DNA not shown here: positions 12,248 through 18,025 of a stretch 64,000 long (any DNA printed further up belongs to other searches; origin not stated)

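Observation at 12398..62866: A ~50-kb cell-surface biogenesis island interleaved with core metabolism genes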

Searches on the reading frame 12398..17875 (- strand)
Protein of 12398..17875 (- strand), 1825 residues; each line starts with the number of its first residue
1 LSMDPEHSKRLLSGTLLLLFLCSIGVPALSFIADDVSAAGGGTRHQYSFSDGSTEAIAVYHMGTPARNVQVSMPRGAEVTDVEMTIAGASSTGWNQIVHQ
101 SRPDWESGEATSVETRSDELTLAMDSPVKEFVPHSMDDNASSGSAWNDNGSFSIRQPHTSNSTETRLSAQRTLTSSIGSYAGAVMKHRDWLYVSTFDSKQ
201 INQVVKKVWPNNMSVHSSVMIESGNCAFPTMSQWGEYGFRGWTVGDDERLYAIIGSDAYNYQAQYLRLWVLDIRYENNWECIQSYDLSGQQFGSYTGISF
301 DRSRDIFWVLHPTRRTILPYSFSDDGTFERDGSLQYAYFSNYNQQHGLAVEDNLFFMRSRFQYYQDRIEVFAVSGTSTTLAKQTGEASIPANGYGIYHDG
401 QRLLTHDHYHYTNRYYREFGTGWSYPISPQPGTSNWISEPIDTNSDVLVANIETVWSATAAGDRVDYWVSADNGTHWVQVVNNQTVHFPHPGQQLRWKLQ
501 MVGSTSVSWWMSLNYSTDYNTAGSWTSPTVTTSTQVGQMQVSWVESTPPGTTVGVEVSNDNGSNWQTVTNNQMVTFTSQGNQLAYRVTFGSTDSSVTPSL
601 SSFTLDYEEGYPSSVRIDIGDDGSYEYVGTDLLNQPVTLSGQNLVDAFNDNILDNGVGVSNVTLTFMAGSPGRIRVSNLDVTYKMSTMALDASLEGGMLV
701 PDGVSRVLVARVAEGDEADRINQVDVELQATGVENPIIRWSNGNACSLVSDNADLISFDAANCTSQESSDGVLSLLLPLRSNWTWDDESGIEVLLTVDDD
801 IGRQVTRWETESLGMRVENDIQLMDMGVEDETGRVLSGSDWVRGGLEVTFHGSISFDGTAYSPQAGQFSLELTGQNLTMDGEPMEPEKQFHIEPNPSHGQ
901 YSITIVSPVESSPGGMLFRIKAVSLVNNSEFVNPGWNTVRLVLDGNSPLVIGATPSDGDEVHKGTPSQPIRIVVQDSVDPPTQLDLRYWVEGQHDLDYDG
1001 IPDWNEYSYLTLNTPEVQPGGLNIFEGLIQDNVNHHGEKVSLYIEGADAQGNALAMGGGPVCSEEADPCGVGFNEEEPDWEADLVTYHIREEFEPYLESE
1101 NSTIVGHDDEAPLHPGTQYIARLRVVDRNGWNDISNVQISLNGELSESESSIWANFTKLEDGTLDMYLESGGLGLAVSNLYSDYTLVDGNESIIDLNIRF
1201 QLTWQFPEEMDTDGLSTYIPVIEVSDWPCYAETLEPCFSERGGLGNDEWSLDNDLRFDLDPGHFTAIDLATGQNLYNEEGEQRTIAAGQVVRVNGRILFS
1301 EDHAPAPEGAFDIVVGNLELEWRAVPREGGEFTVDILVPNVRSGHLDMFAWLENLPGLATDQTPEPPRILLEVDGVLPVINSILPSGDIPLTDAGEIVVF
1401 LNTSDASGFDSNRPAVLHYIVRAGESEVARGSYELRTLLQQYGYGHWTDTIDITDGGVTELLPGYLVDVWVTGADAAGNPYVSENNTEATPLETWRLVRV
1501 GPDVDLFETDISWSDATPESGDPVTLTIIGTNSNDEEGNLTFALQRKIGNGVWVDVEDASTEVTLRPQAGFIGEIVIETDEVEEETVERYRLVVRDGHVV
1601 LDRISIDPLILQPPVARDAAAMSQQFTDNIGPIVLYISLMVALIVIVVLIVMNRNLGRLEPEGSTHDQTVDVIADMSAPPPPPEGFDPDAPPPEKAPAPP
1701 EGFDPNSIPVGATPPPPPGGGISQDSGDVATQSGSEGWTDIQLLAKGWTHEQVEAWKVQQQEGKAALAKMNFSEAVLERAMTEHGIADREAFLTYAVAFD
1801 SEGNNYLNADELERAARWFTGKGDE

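Call 4: search_protein_families(library=pfam, proteins=[window:12398-17875:-], max_evalue=0.01)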
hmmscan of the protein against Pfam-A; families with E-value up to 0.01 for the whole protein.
window:12398-17875:- (1825 aa): 0 families

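Call 32: search_solved_structures(query=window:12398-17875:-, max_evalue=1)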
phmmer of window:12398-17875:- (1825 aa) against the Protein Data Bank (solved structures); distinct sequences matched with E-value up to 1: 1.
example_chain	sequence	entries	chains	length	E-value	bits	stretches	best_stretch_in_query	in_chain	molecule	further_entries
3jb9_A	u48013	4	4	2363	0.51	10.7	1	1688-1787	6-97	Pre-mRNA-splicing factor spp42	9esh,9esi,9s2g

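Call 37: find_homologous_proteins(query=window:12398-17875:-, max_evalue=0.00001)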
Query window:12398-17875:- (1825 aa): 178 proteins with E <= 0.00001 among 8000 candidates; the best 120 are listed.
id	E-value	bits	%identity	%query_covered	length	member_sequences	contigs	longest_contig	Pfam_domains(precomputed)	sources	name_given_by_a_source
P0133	0.0e+0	3932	92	100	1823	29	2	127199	-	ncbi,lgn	-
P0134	0.0e+0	2710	63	99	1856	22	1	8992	-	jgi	jgi:hypothetical protein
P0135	0.0e+0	2670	62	98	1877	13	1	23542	-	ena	-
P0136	0.0e+0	2666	63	99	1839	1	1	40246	-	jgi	jgi:hypothetical protein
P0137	0.0e+0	2598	61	100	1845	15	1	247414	-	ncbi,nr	ncbi:MAG: hypothetical protein QF807_02670 [Candidatus Thalassarchaeaceae archaeon]|nr:hypothetical 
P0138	0.0e+0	2576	61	100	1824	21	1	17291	-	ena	-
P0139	0.0e+0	2573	61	98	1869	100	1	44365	-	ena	-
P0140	0.0e+0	2562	61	98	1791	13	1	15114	-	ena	-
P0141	0.0e+0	2560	60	99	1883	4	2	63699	-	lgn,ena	-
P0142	0.0e+0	2527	59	100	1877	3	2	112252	-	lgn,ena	-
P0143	0.0e+0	2527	60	98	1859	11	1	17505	-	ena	-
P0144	0.0e+0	2503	60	98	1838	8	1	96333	-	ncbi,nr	ncbi:MAG: hypothetical protein CMO20_05890 [Thermoplasmata archaeon]|nr:hypothetical protein [Thermo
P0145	0.0e+0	2011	51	99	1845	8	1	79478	-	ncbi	-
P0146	0.0e+0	2002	50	100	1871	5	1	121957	-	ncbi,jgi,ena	-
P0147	0.0e+0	2001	50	99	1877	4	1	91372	-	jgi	-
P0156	0.0e+0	1944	48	100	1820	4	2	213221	-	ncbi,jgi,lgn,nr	ncbi:MAG: hypothetical protein QGF94_00145 [Candidatus Thalassarchaeaceae archaeon]|jgi:hypothetical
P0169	0.0e+0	1895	50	94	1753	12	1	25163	-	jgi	-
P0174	0.0e+0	1675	46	92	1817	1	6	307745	-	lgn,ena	-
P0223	0.0e+0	1583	44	93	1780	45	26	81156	-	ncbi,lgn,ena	ncbi:MAG: hypothetical protein ACJZ6A_05505 [Candidatus Poseidoniaceae archaeon]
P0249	0.0e+0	1567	42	95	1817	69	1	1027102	-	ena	-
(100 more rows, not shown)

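Call 38: find_encoding_contigs(protein=P0156, flank=10000, max_places=1)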
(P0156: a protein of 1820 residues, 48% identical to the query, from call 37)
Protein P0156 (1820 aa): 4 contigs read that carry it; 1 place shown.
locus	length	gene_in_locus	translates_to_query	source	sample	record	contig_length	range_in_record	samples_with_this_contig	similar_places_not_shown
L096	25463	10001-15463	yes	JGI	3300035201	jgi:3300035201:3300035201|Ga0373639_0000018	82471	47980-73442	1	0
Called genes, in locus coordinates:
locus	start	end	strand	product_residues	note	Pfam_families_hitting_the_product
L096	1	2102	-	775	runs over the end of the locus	-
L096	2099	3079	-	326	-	-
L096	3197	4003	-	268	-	PF00753:Lactamase_B, PF23023:Anti-Pycsar_Apyc1, PF12706:Lactamase_B_2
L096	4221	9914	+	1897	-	-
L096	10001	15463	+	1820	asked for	-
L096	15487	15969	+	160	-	-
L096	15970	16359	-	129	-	-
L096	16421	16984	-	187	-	-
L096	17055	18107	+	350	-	PF01470:Peptidase_C15, PF00293:NUDIX, PF14815:NUDIX_4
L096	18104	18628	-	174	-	-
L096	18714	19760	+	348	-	PF00535:Glycos_transf_2, PF13641:Glyco_tranf_2_3 (weak)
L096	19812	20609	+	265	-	-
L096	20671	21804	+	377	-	PF00226:DnaJ, PF01556:DnaJ_C, PF27659:CHP02642 (faint), PF00684:DnaJ_CXXCXGXG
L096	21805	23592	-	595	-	-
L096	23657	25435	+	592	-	PF17884:DUF5591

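Call 39: find_encoding_contigs(protein=P0249, flank=10000, max_places=1)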
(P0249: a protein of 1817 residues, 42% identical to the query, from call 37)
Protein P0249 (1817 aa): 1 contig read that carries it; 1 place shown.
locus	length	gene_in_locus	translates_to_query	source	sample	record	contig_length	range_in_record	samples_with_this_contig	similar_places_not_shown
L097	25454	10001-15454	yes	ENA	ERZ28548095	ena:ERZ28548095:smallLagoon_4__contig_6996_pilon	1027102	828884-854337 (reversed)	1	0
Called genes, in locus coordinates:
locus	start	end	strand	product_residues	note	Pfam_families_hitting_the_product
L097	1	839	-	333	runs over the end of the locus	-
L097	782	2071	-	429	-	-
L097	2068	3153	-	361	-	PF23960:DUF7289 (weak)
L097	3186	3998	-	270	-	PF00753:Lactamase_B, PF23023:Anti-Pycsar_Apyc1, PF12706:Lactamase_B_2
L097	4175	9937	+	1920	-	-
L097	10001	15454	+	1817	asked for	-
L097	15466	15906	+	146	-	-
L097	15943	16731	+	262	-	-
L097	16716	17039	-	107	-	-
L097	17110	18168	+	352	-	PF01470:Peptidase_C15, PF00293:NUDIX, PF14815:NUDIX_4 (weak)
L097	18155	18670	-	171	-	-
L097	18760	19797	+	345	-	PF00535:Glycos_transf_2, PF13641:Glyco_tranf_2_3 (faint), PF13632:Glyco_trans_2_3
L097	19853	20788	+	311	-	-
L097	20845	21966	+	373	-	PF00226:DnaJ, PF01556:DnaJ_C, PF00684:DnaJ_CXXCXGXG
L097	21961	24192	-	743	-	-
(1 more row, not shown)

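Call 40: find_encoding_contigs(protein=P0174, flank=10000, max_places=1)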
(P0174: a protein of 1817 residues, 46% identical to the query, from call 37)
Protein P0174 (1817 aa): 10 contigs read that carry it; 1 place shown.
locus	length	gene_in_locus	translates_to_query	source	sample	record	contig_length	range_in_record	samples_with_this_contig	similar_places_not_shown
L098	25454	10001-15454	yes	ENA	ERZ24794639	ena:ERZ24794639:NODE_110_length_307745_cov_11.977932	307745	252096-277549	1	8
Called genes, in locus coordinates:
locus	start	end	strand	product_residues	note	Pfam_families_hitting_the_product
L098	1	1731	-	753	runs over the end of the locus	-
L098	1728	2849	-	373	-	-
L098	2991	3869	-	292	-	PF23023:Anti-Pycsar_Apyc1, PF00753:Lactamase_B, PF12706:Lactamase_B_2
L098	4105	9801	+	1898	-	-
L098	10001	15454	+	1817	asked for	-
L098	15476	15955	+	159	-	-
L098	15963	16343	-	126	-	-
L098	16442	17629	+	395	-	PF01470:Peptidase_C15, PF00293:NUDIX, PF14815:NUDIX_4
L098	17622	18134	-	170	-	-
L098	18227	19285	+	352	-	PF00535:Glycos_transf_2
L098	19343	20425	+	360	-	-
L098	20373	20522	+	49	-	-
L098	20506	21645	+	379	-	PF00226:DnaJ, PF01556:DnaJ_C, PF00684:DnaJ_CXXCXGXG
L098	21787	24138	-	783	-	-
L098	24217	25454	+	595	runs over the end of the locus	PF17884:DUF5591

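Call 53: search_protein_families(library=ncbifam, proteins=[window:12398-17875:-], max_evalue=0.1)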
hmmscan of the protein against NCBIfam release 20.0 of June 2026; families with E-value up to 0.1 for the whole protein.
window:12398-17875:- (1825 aa): 0 families

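Call 58: find_encoding_contigs(protein=P0223, flank=10000, max_places=1)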
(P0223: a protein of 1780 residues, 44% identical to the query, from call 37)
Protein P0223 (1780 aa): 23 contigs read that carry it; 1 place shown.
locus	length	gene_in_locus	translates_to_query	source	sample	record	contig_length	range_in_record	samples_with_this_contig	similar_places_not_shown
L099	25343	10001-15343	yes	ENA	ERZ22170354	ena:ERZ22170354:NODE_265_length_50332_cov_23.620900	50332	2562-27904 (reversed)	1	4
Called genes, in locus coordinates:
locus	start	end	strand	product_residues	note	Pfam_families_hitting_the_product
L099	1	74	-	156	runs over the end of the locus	PF23928:DUF7266 (weak)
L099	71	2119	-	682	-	-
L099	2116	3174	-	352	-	PF23960:DUF7289 (weak)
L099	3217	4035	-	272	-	PF00753:Lactamase_B, PF23023:Anti-Pycsar_Apyc1 (weak), PF12706:Lactamase_B_2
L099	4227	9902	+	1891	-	-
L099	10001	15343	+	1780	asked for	-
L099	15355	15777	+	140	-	-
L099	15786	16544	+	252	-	-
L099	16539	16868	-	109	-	-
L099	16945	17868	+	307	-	PF01470:Peptidase_C15, PF00293:NUDIX, PF14815:NUDIX_4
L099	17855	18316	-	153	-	-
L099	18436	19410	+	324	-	PF00535:Glycos_transf_2, PF13641:Glyco_tranf_2_3, PF13632:Glyco_trans_2_3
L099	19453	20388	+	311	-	-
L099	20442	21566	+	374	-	PF00226:DnaJ, PF01556:DnaJ_C, PF27659:CHP02642 (faint), PF00684:DnaJ_CXXCXGXG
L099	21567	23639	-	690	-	-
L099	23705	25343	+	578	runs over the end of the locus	PF17884:DUF5591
